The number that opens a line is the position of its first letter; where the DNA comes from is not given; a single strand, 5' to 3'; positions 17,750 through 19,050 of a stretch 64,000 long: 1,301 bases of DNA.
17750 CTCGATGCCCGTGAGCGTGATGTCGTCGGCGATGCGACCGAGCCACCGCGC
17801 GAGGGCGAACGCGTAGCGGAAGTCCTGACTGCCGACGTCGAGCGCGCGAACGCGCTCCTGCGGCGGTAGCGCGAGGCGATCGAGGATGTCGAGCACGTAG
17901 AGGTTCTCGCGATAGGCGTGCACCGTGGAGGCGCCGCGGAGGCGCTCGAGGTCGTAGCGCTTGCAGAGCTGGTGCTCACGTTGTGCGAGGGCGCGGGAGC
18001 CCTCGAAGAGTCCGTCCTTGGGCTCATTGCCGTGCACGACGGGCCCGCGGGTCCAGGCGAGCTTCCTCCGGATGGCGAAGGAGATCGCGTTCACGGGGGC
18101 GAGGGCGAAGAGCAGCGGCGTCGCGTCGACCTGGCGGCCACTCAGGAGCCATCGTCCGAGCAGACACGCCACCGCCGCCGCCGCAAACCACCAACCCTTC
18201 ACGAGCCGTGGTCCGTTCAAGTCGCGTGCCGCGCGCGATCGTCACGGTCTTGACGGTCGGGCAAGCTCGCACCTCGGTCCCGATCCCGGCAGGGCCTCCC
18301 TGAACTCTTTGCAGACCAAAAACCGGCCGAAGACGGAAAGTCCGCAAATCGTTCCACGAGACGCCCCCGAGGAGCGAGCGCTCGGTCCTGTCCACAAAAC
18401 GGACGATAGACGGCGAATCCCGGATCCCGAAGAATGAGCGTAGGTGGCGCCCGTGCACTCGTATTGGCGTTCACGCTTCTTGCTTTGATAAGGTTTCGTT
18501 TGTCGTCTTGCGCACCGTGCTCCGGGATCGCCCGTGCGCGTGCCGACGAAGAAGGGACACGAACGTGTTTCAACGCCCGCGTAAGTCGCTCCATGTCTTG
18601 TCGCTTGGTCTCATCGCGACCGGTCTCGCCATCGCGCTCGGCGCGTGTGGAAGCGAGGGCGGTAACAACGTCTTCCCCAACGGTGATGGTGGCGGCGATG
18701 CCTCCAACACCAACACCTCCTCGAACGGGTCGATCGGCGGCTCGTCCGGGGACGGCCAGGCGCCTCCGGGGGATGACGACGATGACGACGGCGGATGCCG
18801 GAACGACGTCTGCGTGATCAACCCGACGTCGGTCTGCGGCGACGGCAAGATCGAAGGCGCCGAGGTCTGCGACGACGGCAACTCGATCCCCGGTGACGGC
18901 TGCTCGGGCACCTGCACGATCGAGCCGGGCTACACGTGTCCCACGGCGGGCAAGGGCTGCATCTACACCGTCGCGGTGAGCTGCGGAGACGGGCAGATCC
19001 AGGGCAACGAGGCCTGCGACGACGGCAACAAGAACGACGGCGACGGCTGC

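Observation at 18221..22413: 1283-aa lipoprotein built from >25 Myxococcus cysteine-rich repeats around a fibro-slime/PA14-like core, behind a 345-bp low-GC leader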

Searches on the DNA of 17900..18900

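Call 27: search_rna_families(source=window, start=17900, end=18900, threshold=evalue, max_evalue=1)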
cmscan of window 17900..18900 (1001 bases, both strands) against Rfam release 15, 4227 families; matches with E-value up to 1: 0.
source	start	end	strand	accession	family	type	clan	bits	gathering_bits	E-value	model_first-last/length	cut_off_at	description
